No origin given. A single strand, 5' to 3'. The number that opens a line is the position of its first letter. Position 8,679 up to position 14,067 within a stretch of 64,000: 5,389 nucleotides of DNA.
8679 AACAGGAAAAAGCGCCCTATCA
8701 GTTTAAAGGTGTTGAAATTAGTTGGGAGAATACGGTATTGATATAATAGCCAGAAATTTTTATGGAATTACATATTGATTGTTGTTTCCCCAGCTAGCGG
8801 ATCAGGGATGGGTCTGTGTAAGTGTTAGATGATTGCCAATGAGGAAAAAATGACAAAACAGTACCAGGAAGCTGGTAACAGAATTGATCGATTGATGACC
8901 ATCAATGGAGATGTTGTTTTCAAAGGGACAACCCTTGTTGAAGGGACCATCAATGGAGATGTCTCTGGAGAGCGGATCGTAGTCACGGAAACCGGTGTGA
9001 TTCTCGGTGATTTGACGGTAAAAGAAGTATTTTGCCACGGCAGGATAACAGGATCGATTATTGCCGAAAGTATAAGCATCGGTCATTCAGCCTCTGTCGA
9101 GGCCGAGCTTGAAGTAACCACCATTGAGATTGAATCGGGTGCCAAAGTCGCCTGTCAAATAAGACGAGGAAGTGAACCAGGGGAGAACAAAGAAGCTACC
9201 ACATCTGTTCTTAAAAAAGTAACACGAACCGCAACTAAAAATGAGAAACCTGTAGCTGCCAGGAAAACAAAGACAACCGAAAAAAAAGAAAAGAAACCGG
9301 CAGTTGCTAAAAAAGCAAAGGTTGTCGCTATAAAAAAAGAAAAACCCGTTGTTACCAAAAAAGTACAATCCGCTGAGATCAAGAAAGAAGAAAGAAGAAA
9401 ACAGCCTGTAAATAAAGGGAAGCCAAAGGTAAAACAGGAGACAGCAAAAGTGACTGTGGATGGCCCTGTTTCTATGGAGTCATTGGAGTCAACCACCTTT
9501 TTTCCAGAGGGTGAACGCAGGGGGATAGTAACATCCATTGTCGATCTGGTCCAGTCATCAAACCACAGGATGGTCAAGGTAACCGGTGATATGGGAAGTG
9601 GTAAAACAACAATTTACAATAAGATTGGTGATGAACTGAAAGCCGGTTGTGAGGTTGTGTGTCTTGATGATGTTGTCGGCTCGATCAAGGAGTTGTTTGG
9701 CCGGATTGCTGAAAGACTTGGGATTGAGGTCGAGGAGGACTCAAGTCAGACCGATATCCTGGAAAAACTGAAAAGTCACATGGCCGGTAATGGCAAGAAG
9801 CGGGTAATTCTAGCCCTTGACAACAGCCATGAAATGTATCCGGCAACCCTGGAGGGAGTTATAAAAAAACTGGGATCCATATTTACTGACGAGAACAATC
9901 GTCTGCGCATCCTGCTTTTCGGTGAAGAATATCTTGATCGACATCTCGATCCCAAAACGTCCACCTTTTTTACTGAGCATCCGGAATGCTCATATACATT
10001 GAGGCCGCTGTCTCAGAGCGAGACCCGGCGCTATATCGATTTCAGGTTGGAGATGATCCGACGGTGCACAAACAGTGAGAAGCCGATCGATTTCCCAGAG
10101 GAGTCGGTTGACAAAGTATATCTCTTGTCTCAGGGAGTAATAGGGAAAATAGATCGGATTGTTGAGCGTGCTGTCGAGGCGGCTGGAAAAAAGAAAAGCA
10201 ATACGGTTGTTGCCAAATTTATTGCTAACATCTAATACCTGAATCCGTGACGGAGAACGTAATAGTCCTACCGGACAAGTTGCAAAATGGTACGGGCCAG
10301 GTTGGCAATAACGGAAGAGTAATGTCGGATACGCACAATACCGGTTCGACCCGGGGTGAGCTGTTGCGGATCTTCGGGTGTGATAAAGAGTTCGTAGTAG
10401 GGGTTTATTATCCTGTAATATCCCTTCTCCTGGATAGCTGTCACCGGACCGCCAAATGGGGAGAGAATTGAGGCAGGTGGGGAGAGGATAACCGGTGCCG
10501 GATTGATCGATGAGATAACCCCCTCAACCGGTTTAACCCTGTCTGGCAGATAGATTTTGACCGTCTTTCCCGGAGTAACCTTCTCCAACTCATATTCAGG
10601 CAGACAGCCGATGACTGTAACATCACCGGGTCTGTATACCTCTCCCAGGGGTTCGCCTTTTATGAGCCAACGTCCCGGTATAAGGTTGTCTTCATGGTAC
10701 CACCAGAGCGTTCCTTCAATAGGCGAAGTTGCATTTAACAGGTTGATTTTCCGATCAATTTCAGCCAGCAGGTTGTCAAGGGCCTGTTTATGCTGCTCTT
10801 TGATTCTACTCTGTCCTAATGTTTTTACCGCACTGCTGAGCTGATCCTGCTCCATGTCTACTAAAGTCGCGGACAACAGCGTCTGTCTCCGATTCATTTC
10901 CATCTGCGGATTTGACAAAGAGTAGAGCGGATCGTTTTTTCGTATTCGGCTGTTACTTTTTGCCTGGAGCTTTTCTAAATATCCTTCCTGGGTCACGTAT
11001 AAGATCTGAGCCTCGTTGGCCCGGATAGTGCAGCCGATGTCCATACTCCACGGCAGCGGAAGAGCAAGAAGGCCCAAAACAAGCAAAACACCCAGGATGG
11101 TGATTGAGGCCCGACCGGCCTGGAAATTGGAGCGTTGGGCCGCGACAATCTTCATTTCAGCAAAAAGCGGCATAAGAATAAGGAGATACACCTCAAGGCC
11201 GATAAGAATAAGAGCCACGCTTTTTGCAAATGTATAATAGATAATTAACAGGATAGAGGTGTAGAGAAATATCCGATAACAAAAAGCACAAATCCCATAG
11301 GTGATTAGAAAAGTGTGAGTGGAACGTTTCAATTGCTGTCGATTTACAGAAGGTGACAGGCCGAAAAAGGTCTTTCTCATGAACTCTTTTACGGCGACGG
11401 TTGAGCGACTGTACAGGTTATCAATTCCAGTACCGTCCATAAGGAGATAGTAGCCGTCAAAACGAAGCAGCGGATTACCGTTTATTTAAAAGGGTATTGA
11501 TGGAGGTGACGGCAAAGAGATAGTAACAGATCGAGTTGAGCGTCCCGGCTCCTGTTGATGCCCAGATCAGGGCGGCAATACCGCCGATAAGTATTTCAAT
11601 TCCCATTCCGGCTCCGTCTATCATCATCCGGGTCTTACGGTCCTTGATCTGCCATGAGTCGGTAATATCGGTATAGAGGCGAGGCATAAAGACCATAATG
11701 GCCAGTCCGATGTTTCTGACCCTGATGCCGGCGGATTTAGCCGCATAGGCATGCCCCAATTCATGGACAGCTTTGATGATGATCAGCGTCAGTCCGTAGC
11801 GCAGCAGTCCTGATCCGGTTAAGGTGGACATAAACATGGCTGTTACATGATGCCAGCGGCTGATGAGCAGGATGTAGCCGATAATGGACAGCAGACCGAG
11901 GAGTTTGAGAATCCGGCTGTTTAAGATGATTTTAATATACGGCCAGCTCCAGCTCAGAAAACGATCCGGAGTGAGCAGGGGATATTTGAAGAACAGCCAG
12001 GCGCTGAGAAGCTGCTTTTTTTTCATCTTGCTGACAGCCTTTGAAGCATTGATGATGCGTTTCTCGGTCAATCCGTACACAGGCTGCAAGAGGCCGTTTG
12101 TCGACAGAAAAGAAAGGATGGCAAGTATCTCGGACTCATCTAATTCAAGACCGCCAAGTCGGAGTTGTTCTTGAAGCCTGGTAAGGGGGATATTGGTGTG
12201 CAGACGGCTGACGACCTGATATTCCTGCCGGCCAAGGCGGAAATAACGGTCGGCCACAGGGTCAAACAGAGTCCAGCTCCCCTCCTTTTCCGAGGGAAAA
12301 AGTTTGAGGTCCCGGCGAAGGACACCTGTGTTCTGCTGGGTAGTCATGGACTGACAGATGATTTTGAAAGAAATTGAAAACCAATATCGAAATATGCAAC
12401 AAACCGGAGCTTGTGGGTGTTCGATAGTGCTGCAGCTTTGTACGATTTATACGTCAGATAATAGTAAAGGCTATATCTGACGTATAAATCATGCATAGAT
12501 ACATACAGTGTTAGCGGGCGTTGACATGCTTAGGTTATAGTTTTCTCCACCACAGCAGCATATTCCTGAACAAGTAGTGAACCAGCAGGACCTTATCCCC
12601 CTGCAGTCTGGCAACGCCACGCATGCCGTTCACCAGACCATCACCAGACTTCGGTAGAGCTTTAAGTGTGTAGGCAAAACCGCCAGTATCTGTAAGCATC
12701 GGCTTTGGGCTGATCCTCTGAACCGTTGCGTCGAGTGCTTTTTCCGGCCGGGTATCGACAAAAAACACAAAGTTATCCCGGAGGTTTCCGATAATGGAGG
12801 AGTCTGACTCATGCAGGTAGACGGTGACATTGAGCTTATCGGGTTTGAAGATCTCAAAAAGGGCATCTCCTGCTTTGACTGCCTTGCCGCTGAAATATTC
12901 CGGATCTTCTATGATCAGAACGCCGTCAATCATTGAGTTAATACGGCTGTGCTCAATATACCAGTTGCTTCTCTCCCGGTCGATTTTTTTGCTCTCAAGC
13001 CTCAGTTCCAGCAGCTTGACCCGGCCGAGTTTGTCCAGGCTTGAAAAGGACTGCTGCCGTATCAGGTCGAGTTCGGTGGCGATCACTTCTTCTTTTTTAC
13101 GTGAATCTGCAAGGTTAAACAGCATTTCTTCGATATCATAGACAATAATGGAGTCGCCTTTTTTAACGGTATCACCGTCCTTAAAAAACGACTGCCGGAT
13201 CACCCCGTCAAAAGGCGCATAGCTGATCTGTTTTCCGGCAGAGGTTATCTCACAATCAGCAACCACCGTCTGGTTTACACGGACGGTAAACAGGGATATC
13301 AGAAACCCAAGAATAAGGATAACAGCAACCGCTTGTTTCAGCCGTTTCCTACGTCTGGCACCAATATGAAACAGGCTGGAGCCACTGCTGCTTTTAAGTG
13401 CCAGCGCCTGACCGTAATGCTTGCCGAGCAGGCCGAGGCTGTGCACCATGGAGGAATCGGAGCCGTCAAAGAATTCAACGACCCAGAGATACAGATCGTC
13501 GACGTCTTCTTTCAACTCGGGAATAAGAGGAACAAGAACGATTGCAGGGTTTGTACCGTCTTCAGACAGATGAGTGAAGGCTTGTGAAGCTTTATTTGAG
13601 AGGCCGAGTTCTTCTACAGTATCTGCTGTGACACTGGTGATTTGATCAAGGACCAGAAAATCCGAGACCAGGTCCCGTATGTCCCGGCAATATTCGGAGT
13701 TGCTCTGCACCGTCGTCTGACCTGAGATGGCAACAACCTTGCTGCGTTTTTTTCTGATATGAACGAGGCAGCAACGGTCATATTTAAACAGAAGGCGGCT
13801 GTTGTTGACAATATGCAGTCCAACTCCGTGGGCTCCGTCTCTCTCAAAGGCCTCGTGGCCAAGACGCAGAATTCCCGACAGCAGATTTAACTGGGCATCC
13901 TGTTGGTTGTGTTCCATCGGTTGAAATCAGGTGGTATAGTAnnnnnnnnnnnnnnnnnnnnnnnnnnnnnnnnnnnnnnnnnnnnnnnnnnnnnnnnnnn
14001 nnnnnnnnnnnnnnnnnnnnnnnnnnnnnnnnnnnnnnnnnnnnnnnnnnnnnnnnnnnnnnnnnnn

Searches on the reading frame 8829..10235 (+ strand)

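Call 9: search_protein_families(library=pfam, proteins=[window:8829-10235:+], max_evalue=0.001)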
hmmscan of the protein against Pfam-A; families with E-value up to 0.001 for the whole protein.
window:8829-10235:+ (468 aa): 5 families
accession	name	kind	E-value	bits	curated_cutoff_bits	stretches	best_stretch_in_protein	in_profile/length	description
PF04519.19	Bactofilin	-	3.1e-16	59.9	27.9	1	19-111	3-97/98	Polymer-forming cytoskeletal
PF13401.12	AAA_22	-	5.9e-12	46.5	27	1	244-371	3-128/130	AAA domain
PF13191.12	AAA_16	-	0.00017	22.6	32.6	0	235-342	13-150/167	AAA ATPase domain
PF24883.2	NPHP3_N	-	0.00063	20.4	24.8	0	242-277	18-53/164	Nephrocystin 3, N-terminal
PF00931.28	NB-ARC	-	0.00069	19.4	23.5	0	239-363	11-133/248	NB-ARC domain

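Call 21: search_protein_families(library=ncbifam, proteins=[window:8829-10235:+], max_evalue=0.01)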
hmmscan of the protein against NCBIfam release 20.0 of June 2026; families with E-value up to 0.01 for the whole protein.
window:8829-10235:+ (468 aa): 5 families
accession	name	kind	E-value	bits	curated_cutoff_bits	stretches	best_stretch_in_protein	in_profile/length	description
TIGR03015.1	pepcterm_ATPase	hypoth_equivalog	3e-19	69.5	324.5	1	244-457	41-251/269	XrtA/PEP-CTERM system-associated ATPase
NF004070.0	PRK05580.2-2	equivalog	0.0006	18.1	921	1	124-326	99-299/729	primosomal protein N'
NF004071.0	PRK05580.2-3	equivalog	0.0014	16.7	1105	1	220-308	196-285/735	primosomal protein N'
NF000355.4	ribo_prot_ABC_F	equivalog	0.0082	15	380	0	122-271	215-364/499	ribosomal protection-like ABC-F family protein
TIGR00150.1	T6A_YjeE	equivalog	0.0084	16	60.1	0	245-270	21-46/135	tRNA (adenosine(37)-N6)-threonylcarbamoyltransferase complex ATPase subunit type 1 TsaE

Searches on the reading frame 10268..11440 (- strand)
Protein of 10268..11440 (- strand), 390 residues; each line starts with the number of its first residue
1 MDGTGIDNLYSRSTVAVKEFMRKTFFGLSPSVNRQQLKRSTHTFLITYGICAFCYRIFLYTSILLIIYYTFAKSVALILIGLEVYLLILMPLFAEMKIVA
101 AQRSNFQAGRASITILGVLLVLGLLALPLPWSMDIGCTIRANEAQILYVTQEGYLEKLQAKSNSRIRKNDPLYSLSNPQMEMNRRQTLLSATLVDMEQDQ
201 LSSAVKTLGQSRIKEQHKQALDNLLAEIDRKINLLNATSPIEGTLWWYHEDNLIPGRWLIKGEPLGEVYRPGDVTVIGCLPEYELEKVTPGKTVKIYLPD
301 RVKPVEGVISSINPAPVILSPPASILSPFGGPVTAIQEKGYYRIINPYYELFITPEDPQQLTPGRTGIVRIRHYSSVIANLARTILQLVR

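Call 9: search_protein_families(library=pfam, proteins=[window:10268-11440:-], max_evalue=0.001)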
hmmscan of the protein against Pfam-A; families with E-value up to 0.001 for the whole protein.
window:10268-11440:- (390 aa): 2 families
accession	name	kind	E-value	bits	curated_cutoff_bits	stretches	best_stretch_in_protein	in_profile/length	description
PF16576.10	HlyD_D23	-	2e-08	34.2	30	1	137-314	10-186/214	Barrel-sandwich domain of CusB or HlyD membrane-fusion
PF13437.12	HlyD_3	-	4.4e-06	27.8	22.2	1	239-316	4-80/106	HlyD family secretion protein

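Call 21: search_protein_families(library=ncbifam, proteins=[window:10268-11440:-], max_evalue=0.01)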
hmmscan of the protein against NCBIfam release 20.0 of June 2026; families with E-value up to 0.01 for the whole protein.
window:10268-11440:- (390 aa): 2 families
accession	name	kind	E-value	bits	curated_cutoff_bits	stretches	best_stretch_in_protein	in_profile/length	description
NF007785.0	PRK10476.1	equivalog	0.002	17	376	0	150-223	54-129/347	multidrug transporter subunit MdtN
TIGR01730.1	RND_mfp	subfamily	0.0056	15.7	94.9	0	138-314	20-212/322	efflux RND transporter periplasmic adaptor subunit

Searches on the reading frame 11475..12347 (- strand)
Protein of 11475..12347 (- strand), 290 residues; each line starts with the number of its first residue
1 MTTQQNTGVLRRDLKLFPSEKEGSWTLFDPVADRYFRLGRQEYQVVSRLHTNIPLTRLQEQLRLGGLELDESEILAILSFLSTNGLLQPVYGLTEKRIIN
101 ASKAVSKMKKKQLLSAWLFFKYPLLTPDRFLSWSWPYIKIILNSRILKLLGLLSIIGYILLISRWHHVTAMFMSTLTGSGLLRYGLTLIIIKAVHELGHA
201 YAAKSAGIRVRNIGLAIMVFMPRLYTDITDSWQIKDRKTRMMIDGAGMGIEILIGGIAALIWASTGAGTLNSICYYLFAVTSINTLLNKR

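Call 9: search_protein_families(library=pfam, proteins=[window:11475-12347:-], max_evalue=0.001)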
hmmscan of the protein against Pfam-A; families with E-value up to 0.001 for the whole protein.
window:11475-12347:- (290 aa): 1 family
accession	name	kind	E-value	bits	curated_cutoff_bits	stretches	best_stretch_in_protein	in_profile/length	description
PF02163.28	Peptidase_M50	-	7e-07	29.2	27.2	1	186-266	4-105/221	Peptidase family M50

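Call 21: search_protein_families(library=ncbifam, proteins=[window:11475-12347:-], max_evalue=0.01)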
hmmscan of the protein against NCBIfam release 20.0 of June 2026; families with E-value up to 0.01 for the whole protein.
window:11475-12347:- (290 aa): 3 families
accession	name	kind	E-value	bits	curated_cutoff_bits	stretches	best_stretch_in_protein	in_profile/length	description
NF041824.1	daptide_HExxH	equivalog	1.1e-26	93.9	300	1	18-288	11-267/379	daptide biosynthesis intramembrane metalloprotease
NF058609.1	RiPP_HExxH_LiaK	equivalog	6.7e-05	22.7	225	1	146-280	59-190/246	YydH/LiaK family epipeptide maturation metalloprotease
TIGR00054.1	TIGR00054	equivalog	0.0047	15.8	147.55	1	189-213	14-38/421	RIP metalloprotease RseP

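Call 50: find_encoding_contigs(protein=window:11475-12347:-, flank=6000, max_places=8)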
Protein window:11475-12347:- (290 aa): 8 contigs read that carry it; 4 places shown.
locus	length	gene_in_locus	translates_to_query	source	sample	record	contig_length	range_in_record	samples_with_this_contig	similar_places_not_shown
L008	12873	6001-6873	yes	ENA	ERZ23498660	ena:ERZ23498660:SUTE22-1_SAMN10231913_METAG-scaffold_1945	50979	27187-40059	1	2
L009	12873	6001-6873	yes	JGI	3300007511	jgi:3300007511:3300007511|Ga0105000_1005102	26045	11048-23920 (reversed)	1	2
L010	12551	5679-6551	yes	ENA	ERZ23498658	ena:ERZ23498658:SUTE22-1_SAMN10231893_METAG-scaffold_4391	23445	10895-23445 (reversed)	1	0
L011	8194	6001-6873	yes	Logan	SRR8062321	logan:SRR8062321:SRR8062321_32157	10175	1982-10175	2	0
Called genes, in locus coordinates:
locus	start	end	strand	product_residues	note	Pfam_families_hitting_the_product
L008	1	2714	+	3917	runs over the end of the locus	PF13229:Beta_helix (weak)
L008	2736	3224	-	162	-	-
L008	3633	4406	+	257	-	PF25917:BSH_RND (weak), PF25954:Beta-barrel_RND_2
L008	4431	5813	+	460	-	-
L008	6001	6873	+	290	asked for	PF02163:Peptidase_M50 (weak)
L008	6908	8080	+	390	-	-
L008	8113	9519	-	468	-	PF04519:Bactofilin, PF13401:AAA_22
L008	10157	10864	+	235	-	-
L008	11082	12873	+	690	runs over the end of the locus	PF08448:PAS_4 (faint), PF13426:PAS_9 (faint), PF01590:GAF (weak), PF13185:GAF_2, PF00512:HisKA, PF02518:HATPase_c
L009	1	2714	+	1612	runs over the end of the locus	?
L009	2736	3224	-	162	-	-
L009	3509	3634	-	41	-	-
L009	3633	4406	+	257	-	PF25917:BSH_RND (weak), PF25954:Beta-barrel_RND_2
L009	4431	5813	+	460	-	-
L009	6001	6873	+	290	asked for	PF02163:Peptidase_M50 (weak)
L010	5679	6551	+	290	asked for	PF02163:Peptidase_M50 (weak)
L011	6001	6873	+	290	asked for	PF02163:Peptidase_M50 (weak)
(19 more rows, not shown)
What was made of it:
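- The truncated 290-aa M50 ORF is exact in 8 contigs (call 50).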

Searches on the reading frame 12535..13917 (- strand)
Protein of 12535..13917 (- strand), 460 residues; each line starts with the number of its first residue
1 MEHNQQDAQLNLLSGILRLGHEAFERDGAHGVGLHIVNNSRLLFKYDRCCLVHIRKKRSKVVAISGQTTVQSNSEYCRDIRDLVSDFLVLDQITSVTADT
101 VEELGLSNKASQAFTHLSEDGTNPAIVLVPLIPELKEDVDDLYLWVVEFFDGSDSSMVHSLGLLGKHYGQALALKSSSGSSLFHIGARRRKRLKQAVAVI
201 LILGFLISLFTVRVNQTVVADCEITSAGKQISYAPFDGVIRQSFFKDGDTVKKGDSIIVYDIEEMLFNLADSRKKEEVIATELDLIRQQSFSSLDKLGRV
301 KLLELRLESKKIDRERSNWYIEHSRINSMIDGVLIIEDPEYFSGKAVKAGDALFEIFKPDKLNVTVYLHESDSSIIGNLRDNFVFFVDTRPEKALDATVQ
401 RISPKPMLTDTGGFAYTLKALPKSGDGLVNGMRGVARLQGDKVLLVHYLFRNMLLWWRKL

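Call 9: search_protein_families(library=pfam, proteins=[window:12535-13917:-], max_evalue=0.001)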
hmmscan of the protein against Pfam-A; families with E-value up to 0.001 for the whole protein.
window:12535-13917:- (460 aa): 3 families
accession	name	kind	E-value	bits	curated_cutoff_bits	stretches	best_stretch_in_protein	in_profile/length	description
PF13437.12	HlyD_3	-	4.1e-11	44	22.2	1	326-422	2-95/106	HlyD family secretion protein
PF13533.13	Biotin_lipoyl_2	-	9.4e-06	25.8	29.8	0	234-261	5-32/32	Biotin-lipoyl like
PF16576.10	HlyD_D23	-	1.5e-05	24.8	30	1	234-405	24-187/214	Barrel-sandwich domain of CusB or HlyD membrane-fusion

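Call 21: search_protein_families(library=ncbifam, proteins=[window:12535-13917:-], max_evalue=0.01)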
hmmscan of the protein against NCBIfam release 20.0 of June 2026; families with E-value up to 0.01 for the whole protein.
window:12535-13917:- (460 aa): 5 families
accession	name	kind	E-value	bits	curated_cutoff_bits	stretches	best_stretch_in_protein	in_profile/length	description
TIGR01730.1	RND_mfp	subfamily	1.4e-07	30.8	94.9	1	237-439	34-245/322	efflux RND transporter periplasmic adaptor subunit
TIGR01000.1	bacteriocin_acc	subfamily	1.4e-06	27.5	258.85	0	306-420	299-416/457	bacteriocin secretion accessory protein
TIGR00998.1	8a0101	subfamily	0.00012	21.2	390.8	0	279-372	158-251/334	EmrA/EmrK family multidrug efflux transporter periplasmic adaptor subunit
TIGR01843.1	type_I_hlyD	subfamily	0.00055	19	208.65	1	189-328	2-143/422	HlyD family type I secretion periplasmic adaptor subunit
TIGR00999.1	8a0102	subfamily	0.0049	16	319.3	0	325-405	94-170/271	CzcB/NccB family metal efflux transporter periplasmic adaptor subunit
